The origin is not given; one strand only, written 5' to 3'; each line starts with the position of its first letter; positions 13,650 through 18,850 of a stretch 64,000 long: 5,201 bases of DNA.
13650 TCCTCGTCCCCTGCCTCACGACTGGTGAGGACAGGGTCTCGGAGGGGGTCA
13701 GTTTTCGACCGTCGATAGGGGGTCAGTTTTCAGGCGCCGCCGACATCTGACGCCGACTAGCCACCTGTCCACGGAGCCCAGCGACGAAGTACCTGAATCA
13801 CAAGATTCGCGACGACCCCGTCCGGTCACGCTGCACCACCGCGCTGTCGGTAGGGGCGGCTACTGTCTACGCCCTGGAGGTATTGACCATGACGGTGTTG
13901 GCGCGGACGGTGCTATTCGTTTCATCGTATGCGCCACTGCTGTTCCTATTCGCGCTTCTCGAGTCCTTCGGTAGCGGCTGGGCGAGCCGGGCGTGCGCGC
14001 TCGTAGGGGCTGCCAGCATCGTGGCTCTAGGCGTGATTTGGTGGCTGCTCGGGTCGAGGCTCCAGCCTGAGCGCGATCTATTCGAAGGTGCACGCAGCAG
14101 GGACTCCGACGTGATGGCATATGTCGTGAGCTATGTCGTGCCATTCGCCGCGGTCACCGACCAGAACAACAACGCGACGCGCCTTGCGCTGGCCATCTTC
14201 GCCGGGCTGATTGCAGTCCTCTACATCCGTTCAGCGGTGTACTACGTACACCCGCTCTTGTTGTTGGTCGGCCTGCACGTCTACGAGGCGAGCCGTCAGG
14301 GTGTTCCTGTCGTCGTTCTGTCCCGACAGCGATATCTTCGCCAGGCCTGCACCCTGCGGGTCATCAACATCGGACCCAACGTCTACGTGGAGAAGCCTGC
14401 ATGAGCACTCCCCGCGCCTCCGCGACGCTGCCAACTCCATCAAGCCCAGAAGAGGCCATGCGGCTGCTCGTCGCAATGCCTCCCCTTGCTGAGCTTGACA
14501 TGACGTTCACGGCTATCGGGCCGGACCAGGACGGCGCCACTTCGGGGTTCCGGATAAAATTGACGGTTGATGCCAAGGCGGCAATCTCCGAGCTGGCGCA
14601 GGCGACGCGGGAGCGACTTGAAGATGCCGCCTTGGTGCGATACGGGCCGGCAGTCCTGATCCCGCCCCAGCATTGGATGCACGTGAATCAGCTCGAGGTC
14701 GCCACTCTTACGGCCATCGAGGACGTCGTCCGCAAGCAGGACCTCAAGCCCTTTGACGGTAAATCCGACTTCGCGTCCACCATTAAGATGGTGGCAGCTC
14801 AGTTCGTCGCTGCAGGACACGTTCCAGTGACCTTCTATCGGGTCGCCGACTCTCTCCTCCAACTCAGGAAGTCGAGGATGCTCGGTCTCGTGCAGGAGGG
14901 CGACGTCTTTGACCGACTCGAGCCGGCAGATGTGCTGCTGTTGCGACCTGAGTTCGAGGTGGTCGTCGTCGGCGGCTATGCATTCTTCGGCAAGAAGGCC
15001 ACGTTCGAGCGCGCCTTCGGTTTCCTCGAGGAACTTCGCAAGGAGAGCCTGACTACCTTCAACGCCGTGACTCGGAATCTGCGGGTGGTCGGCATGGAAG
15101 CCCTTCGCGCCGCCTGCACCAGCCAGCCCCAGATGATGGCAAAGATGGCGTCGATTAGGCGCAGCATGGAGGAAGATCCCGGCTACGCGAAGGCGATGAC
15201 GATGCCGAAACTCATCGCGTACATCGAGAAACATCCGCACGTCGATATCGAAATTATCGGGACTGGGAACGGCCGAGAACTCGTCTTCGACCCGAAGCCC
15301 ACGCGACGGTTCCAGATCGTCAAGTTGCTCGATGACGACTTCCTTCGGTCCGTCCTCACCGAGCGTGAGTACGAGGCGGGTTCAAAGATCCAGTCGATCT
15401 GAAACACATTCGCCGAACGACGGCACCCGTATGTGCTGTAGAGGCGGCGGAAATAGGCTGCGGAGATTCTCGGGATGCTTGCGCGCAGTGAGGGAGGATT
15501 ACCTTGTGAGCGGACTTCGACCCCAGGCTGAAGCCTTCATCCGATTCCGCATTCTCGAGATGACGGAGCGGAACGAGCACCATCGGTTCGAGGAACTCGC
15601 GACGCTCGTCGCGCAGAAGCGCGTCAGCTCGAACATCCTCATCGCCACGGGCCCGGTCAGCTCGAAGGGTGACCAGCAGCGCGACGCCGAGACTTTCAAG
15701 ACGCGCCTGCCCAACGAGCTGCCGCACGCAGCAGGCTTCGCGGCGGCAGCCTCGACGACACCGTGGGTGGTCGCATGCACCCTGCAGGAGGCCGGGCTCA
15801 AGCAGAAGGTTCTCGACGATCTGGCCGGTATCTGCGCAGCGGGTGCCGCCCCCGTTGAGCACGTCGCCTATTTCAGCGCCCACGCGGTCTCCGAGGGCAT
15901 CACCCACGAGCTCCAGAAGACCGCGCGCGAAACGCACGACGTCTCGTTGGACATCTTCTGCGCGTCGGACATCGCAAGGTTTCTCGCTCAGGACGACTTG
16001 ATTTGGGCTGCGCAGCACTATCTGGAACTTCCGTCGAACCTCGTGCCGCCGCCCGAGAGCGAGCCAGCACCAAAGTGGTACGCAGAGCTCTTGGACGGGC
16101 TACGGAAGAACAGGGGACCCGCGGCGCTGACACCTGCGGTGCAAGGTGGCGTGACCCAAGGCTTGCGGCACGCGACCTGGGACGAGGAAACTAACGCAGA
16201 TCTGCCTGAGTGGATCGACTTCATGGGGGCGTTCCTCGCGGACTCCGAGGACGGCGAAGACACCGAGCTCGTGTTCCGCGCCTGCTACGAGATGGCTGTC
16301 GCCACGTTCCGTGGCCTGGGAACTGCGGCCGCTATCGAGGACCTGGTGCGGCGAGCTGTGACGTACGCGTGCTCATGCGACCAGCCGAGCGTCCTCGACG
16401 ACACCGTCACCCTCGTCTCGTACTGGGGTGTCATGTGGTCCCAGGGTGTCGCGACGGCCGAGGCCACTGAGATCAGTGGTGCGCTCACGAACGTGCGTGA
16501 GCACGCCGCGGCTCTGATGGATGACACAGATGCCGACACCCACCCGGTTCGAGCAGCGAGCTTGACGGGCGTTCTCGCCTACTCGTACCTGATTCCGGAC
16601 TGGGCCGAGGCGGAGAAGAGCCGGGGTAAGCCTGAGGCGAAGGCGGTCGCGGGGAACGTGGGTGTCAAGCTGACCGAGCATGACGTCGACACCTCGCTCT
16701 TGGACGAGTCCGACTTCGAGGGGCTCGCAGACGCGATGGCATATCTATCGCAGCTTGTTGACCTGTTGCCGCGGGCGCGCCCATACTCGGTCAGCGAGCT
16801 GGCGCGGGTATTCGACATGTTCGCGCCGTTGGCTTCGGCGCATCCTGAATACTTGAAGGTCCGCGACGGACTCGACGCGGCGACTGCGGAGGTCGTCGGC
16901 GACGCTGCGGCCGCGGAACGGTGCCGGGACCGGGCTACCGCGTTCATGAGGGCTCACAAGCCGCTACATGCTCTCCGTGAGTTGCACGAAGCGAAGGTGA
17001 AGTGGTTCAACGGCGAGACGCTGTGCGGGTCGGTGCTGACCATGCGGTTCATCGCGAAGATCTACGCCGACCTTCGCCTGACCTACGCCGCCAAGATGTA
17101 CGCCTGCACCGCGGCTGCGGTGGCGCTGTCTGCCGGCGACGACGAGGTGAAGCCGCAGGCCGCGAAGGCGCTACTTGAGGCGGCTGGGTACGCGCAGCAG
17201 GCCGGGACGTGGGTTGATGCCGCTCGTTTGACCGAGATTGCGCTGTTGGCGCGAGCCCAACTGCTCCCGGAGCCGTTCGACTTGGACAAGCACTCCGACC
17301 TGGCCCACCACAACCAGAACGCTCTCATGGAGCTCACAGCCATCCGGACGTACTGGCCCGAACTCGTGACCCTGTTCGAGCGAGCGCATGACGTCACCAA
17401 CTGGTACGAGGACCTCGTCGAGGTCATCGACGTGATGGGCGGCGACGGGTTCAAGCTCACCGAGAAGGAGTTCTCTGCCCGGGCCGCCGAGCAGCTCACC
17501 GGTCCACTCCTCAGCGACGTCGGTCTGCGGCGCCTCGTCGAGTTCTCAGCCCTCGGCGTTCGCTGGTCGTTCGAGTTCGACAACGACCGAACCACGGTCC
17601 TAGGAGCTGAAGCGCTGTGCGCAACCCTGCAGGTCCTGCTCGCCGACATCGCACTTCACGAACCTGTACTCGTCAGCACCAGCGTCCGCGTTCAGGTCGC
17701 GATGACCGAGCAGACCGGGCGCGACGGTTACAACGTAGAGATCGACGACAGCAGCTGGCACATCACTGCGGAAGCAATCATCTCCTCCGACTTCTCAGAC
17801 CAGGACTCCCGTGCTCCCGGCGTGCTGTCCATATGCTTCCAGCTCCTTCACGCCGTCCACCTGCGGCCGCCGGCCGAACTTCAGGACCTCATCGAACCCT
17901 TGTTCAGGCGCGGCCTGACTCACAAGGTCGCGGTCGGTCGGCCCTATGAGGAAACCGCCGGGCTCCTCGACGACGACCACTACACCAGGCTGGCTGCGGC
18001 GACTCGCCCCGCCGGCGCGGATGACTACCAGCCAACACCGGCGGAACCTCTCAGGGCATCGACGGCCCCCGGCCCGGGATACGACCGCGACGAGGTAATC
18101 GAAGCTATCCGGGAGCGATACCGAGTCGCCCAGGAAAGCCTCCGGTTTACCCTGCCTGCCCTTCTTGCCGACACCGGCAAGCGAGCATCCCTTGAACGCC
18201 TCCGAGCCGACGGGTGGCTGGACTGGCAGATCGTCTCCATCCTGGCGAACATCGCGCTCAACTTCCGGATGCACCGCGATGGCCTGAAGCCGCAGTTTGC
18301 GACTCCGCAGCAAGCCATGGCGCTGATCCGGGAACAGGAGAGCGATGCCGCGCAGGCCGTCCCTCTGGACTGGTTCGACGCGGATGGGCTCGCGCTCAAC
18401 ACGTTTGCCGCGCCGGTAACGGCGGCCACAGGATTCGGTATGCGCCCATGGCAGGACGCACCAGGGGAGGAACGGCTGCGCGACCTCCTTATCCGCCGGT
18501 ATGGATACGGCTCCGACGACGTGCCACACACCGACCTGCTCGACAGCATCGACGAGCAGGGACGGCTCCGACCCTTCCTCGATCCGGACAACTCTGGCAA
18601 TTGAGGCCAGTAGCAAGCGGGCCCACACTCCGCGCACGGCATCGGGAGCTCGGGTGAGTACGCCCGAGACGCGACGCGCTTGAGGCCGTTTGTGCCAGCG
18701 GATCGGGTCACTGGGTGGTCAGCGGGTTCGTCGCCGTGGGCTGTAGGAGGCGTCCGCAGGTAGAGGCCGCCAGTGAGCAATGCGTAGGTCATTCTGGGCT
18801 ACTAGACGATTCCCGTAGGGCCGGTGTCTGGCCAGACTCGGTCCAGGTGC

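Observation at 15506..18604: Unexplained 1032-aa protein downstream of Kiwa: degenerate nuclease-like head, long helical body, no NTPase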

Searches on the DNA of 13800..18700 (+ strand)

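Call 46: search_dna_similar(query=window:13800-18700:+, collection=plasmids, mode=near, max_rows=10)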
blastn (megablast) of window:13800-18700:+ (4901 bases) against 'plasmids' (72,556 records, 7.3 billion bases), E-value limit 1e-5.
No match.
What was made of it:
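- Tried and rejected: A megablast search of the plasmid collection with the locus found no match (call 46).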
